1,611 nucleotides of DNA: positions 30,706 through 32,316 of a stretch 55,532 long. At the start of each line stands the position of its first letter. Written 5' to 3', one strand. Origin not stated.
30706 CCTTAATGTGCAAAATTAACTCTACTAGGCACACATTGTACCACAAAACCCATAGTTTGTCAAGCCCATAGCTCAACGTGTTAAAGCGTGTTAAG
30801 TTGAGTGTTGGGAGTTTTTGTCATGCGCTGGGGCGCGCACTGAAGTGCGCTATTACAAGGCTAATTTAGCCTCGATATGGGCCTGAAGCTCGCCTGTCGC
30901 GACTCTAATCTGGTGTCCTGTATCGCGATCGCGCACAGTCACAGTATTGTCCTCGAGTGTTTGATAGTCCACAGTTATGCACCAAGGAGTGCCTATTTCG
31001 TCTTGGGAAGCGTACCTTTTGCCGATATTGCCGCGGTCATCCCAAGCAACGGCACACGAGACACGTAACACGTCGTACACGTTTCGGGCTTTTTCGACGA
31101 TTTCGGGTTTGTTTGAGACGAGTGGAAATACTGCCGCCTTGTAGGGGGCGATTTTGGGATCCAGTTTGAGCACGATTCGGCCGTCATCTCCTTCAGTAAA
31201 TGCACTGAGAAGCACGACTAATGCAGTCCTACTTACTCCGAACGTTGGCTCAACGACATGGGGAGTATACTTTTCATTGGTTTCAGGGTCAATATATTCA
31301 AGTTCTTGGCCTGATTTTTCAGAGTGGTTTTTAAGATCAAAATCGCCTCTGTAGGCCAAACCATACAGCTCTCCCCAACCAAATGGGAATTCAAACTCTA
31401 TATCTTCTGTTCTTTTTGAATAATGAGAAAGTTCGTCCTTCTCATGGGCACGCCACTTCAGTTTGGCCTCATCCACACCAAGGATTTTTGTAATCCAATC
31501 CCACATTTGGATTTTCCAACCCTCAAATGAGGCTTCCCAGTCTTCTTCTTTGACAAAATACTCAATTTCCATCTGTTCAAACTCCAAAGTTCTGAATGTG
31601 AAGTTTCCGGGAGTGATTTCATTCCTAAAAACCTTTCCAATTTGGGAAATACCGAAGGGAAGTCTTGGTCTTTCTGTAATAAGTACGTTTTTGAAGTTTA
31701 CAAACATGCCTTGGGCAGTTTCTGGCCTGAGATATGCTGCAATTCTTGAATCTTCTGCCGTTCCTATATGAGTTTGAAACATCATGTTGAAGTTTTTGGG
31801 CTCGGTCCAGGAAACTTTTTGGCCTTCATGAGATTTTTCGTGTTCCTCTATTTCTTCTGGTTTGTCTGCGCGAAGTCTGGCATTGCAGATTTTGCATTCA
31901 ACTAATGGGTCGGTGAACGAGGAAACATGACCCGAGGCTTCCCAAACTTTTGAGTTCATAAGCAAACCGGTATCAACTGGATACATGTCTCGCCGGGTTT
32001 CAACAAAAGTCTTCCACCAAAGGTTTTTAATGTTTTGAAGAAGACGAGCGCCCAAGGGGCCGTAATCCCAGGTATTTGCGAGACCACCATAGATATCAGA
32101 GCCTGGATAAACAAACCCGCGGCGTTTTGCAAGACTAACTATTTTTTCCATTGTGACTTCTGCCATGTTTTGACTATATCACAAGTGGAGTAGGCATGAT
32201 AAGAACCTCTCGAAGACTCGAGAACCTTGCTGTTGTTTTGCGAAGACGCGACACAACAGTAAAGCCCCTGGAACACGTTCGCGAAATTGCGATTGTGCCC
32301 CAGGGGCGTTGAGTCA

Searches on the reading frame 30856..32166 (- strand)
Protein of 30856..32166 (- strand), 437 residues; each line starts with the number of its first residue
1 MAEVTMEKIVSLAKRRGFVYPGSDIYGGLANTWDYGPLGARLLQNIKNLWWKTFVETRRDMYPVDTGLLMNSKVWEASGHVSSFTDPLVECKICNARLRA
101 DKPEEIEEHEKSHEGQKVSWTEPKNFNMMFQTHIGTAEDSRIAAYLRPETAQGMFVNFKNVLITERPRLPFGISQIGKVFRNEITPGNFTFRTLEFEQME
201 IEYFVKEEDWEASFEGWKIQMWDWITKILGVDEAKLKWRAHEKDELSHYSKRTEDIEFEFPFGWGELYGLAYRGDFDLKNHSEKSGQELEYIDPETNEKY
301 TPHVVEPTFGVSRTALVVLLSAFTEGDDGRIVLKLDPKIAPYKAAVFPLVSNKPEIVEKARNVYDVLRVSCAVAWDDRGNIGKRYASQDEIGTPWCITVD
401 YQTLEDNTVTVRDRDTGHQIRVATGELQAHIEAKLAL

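Call 16: find_encoding_contigs(protein=window:30856-32166:-, flank=8000, max_places=10)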
Protein window:30856-32166:- (437 aa): no gene with exactly this product is on record in the collection.

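Call 22: find_related_loci(query=window:30856-32166:-, collection=genome_contigs, flank=8000)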
Query window:30856-32166:- (437 aa) in genome_contigs; peptide patterns used: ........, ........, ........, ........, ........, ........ (x = any residue, [..] = any of these).
599 stretches matched a pattern (row limit reached: there are more); 598 encode a relative of the query (tblastn E <= 1e-3); the best 80 are kept; 80 distinct loci.
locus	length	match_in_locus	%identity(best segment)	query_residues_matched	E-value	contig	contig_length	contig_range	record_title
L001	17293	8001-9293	61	6-436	2e-177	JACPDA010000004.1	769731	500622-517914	MAG: Candidatus Daviesbacteria bacterium isolate NC_groundwater_297_Ag_B-0.1um_41_14 S7_GD2017_3_B1_scaffold_1, whole ge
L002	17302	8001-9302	61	1-435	2e-175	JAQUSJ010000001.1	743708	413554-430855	MAG: Candidatus Daviesbacteria bacterium isolate STD1_94 NODE_9_length_743708_cov_15.213565_Sandtown_D1, whole genome sh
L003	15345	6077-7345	60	6-435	4e-173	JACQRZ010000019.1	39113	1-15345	MAG: Candidatus Uhrbacteria bacterium isolate NC_groundwater_1372_Ag_S-0.2um_44_36 S_p2_S4_coassembly_k141_1343031, whol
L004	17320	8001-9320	59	5-435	1e-172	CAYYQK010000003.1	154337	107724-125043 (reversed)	MAG TPA_asm: uncultured Candidatus Saccharibacteria bacterium isolate binchicken_co326_164 genome assembly, contig: NODE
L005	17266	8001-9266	59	6-435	3e-170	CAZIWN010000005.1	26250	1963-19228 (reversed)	MAG TPA_asm: uncultured Candidatus Saccharibacteria bacterium isolate SRP278252_co2_888 genome assembly, contig: NODE_36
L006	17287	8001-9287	60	5-435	8e-170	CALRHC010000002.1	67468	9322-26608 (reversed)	MAG: Candidatus Yanofskybacteria bacterium isolate MaH-09apr19-142 genome assembly, contig: MaH-09apr19-C713, whole geno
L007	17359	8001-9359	57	6-435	9e-170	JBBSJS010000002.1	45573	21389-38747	MAG: Candidatus Doudnabacteria bacterium isolate LS4_metabat2.068 LS4_metabat2.068_K_1471878_L_45573_cov_9.0000, whole g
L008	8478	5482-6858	55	4-432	3e-168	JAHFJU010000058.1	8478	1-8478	MAG: Candidatus Peregrinibacteria bacterium isolate nzgw393 NODE_14660_length_8479_cov_3.181742, whole genome shotgun se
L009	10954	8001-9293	59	5-435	5e-166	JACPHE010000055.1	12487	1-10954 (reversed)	MAG: Parcubacteria group bacterium isolate NC_groundwater_406_Ag_B-0.1um_45_11 GD18-4_B1_scaffold_1891056, whole genome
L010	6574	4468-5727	58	6-435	5e-166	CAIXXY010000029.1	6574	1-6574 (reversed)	Candidatus Staskawiczbacteria bacterium isolate AlinenSediments_bin-5022 genome assembly, contig: bin-5022:29/66, whole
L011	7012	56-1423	57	6-435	4e-165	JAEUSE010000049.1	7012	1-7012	MAG: Candidatus Doudnabacteria bacterium isolate new MAG-295 NODE_49_length_7012_cov_3.666619, whole genome shotgun sequ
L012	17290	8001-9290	56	5-435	1e-164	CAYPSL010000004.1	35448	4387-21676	MAG TPA_asm: uncultured Candidatus Saccharibacteria bacterium isolate binchicken_co105_409 genome assembly, contig: NODE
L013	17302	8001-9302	57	6-435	1e-164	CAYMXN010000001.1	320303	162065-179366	MAG TPA_asm: uncultured Candidatus Saccharibacteria bacterium isolate SRP292972_co3_20 genome assembly, contig: NODE_39_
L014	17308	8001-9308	56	6-436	3e-164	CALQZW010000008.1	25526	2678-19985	MAG: Candidatus Nomurabacteria bacterium isolate MiH-14oct19-129 genome assembly, contig: MiH-14oct19-C3659, whole genom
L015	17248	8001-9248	59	1-427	3e-164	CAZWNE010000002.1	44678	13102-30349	MAG TPA_asm: uncultured Candidatus Saccharibacteria bacterium isolate binchicken_co38_1285 genome assembly, contig: NODE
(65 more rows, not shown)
